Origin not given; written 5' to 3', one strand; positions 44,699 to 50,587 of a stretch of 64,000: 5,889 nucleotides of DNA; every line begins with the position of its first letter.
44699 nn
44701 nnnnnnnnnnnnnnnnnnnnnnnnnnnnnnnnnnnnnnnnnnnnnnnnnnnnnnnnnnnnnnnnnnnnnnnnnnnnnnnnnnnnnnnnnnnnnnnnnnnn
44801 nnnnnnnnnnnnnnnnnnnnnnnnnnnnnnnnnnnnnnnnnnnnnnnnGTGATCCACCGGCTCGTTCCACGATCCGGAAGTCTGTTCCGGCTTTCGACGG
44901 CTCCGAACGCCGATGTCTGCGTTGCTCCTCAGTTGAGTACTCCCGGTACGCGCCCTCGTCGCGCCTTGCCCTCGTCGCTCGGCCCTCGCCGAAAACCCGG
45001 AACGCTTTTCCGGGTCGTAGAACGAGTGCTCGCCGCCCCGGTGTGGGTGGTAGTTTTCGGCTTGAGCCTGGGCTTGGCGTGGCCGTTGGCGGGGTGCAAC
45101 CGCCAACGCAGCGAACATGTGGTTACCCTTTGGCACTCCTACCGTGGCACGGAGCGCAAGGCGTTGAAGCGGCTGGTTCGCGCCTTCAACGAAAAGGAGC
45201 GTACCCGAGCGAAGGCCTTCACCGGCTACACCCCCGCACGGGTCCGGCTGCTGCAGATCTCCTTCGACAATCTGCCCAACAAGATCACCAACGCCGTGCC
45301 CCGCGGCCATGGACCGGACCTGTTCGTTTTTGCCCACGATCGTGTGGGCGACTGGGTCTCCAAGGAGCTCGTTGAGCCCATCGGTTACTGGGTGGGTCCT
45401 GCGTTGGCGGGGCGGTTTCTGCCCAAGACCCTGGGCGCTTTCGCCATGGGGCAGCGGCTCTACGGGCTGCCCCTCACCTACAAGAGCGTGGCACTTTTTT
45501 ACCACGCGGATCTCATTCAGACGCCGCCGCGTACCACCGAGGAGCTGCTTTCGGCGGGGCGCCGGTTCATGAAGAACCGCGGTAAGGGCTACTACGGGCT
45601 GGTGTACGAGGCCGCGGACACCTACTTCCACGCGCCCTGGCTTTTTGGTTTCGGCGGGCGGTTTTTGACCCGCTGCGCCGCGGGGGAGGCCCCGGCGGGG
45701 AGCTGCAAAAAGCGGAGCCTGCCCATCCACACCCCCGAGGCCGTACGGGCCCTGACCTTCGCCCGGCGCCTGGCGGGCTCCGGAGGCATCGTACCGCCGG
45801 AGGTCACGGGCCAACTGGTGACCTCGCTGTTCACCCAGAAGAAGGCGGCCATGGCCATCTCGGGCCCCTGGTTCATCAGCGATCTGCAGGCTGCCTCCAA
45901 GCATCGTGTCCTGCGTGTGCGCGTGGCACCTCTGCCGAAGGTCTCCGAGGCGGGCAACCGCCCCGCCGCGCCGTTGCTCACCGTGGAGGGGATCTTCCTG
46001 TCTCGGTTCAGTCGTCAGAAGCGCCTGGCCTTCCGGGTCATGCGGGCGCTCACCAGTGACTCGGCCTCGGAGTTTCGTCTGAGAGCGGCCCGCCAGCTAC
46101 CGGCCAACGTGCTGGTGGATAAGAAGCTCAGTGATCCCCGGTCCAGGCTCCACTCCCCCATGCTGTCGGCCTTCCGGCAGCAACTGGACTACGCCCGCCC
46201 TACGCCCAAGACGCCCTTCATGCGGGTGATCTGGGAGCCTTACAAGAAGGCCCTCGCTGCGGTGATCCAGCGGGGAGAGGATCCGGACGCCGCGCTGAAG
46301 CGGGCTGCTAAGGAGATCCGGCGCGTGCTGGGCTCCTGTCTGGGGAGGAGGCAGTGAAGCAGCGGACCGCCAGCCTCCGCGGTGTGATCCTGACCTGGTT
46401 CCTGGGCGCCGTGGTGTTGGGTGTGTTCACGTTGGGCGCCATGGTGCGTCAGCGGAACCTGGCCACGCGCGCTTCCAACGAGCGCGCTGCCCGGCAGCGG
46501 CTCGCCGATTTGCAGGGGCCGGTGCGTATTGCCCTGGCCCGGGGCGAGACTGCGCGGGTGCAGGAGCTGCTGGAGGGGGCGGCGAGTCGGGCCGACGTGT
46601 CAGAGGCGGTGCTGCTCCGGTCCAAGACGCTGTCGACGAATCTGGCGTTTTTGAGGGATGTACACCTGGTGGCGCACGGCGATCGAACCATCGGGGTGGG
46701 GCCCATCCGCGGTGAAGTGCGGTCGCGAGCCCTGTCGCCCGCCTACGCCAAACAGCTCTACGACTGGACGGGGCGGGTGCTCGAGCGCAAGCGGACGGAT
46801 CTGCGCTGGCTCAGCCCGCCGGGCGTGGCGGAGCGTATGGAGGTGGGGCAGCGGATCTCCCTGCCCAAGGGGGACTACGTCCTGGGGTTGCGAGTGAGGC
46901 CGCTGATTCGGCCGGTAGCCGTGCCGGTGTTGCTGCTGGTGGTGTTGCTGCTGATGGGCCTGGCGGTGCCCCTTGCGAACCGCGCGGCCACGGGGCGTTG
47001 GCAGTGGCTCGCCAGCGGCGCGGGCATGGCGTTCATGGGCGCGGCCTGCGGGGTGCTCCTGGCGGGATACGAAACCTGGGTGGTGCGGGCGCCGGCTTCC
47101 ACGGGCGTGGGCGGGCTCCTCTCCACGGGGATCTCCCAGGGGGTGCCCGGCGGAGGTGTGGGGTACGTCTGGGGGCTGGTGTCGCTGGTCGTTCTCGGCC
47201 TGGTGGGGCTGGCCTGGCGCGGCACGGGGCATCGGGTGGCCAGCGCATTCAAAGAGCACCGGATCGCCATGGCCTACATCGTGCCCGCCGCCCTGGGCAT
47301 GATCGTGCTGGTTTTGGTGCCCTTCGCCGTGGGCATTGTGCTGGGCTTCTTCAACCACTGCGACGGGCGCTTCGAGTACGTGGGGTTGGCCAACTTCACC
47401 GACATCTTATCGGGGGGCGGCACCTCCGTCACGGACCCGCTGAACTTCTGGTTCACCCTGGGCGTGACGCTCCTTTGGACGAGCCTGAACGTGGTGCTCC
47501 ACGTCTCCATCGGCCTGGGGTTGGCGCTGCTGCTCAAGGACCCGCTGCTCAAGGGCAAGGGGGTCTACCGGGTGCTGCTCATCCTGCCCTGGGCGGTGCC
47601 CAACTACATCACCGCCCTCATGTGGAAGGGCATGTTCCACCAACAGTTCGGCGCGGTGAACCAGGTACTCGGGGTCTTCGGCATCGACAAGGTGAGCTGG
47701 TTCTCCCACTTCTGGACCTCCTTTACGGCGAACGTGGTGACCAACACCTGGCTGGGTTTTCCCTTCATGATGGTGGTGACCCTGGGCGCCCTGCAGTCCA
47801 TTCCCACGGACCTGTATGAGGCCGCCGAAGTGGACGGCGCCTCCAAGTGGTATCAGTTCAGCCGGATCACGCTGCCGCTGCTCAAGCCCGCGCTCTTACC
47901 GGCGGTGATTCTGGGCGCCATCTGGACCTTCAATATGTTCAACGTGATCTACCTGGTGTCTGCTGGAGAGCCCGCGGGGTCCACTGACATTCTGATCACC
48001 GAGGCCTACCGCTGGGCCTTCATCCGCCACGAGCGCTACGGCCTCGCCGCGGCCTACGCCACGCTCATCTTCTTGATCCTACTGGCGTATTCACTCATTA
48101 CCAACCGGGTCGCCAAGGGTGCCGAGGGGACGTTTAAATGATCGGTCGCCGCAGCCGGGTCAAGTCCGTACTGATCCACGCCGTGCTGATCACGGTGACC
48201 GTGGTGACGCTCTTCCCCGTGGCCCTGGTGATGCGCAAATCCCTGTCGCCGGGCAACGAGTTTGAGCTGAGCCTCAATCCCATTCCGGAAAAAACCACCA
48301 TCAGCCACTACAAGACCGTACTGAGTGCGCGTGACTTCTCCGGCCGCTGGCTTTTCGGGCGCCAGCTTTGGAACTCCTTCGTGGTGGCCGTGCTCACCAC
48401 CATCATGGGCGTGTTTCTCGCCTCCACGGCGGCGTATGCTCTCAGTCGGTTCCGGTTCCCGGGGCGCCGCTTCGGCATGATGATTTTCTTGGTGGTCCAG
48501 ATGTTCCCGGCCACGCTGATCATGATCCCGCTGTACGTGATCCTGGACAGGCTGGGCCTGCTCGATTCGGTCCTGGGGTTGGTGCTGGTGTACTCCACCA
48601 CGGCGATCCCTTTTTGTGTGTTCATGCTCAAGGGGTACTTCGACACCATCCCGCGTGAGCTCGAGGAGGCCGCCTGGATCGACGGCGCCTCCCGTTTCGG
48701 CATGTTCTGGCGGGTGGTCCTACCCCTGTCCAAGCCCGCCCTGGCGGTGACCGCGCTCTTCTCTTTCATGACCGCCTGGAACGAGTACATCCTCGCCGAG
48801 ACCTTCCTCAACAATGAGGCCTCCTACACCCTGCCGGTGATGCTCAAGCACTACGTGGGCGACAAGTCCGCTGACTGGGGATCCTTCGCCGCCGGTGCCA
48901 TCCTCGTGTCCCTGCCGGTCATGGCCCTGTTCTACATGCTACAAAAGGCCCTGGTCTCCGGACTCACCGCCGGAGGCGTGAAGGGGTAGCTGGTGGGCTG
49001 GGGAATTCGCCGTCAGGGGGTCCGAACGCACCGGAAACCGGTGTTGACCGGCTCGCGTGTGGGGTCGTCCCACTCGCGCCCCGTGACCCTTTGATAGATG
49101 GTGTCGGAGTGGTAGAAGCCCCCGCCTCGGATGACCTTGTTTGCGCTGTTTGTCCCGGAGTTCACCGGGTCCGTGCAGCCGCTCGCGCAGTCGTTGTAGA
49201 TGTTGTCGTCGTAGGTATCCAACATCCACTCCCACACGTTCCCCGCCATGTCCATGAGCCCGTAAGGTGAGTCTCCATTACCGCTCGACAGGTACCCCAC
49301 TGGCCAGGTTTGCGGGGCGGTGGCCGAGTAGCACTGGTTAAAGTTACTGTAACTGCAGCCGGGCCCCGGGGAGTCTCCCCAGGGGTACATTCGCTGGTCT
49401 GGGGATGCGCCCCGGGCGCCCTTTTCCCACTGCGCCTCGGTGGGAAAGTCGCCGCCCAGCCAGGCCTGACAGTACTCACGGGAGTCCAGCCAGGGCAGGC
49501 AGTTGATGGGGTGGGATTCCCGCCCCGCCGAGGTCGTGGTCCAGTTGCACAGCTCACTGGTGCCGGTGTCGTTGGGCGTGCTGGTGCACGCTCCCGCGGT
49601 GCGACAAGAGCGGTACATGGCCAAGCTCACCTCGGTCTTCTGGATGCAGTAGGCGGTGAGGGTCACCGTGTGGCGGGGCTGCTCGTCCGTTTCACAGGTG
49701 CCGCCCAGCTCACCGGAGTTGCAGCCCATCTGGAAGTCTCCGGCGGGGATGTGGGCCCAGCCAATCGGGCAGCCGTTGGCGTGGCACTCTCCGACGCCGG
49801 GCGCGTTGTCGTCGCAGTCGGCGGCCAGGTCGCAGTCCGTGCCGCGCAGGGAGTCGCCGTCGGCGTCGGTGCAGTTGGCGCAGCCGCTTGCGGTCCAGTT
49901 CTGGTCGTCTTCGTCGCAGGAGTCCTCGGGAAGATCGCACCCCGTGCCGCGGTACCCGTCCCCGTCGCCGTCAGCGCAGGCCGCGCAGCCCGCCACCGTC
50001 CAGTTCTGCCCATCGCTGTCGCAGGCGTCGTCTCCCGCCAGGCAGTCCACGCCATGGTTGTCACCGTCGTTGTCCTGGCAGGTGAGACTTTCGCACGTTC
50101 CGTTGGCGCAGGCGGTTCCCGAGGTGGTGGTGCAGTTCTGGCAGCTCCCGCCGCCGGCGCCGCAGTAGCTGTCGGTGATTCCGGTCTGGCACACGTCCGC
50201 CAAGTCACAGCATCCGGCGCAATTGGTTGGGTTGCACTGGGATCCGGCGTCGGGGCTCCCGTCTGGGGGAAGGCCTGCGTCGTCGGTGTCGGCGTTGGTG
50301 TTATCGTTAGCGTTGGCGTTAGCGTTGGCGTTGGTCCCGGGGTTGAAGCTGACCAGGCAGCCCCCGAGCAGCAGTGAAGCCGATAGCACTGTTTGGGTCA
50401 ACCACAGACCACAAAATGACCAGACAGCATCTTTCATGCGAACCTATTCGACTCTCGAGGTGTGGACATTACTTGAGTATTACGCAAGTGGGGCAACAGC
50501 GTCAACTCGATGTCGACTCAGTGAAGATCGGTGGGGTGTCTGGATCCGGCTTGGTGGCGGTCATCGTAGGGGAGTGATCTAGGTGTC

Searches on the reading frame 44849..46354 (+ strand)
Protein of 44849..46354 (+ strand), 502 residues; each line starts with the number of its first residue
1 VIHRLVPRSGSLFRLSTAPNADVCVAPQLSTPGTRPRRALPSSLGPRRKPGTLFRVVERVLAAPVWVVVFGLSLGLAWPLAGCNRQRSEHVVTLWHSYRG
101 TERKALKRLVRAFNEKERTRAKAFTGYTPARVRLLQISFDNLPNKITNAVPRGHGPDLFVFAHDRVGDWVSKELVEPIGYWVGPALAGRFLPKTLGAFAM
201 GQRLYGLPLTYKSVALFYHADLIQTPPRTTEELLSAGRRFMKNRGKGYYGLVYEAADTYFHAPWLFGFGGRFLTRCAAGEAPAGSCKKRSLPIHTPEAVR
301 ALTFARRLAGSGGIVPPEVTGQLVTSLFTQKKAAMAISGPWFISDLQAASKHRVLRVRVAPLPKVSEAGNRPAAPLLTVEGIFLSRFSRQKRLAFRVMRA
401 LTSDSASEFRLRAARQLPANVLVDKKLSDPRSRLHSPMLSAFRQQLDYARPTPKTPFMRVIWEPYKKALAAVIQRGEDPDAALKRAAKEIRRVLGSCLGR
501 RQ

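Call 27: search_protein_families(library=pfam, proteins=[window:44849-46354:+], max_evalue=0.00001)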
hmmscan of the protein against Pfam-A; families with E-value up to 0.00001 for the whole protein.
window:44849-46354:+ (502 aa): 2 families
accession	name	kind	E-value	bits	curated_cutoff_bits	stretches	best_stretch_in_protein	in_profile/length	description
PF01547.30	SBP_bac_1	-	3.4e-24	86.8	26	1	122-406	15-305/307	Bacterial extracellular solute-binding protein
PF13416.11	SBP_bac_8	-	9.5e-23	81.8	27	1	120-406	2-248/279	Bacterial extracellular solute-binding protein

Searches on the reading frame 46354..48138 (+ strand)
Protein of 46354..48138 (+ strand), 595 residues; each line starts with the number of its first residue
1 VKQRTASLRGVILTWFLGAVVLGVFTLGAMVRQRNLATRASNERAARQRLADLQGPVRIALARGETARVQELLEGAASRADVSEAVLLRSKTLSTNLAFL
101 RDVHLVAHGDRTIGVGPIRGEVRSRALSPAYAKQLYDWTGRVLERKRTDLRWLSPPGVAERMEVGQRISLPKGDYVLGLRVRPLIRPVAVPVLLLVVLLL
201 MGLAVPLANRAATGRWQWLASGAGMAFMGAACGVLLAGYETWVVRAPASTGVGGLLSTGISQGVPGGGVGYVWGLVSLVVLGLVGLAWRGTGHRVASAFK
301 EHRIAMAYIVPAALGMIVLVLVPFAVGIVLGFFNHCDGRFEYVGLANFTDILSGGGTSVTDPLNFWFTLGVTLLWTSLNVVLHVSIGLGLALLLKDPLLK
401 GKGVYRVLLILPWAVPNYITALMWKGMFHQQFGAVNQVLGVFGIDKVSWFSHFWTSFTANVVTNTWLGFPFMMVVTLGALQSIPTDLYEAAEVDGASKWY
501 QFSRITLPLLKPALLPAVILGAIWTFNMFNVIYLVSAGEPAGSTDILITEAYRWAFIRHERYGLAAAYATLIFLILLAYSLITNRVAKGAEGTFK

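Call 27: search_protein_families(library=pfam, proteins=[window:46354-48138:+], max_evalue=0.00001)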
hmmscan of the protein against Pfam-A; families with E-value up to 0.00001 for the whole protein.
window:46354-48138:+ (595 aa): 1 family
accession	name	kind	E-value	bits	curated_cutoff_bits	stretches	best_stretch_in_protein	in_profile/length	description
PF00528.27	BPD_transp_1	-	1.1e-21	77.9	26.4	1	396-586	11-178/184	Binding-protein-dependent transport system inner membrane component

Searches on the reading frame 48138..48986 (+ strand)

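Call 27: search_protein_families(library=pfam, proteins=[window:48138-48986:+], max_evalue=0.00001)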
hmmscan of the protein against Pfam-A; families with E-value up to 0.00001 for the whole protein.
window:48138-48986:+ (283 aa): 1 family
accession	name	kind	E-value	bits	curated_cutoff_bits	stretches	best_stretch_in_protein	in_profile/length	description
PF00528.27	BPD_transp_1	-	3.5e-23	82.7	26.4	1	91-275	1-181/184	Binding-protein-dependent transport system inner membrane component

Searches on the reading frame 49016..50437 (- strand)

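Call 27: search_protein_families(library=pfam, proteins=[window:49016-50437:-], max_evalue=0.00001)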
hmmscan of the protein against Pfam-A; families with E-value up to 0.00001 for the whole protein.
window:49016-50437:- (474 aa): 1 family
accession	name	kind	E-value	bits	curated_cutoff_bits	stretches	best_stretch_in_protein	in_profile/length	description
PF03781.23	FGE-sulfatase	-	3.9e-42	145.1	23.3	1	229-472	7-255/255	Sulfatase-modifying factor enzyme 1-like domain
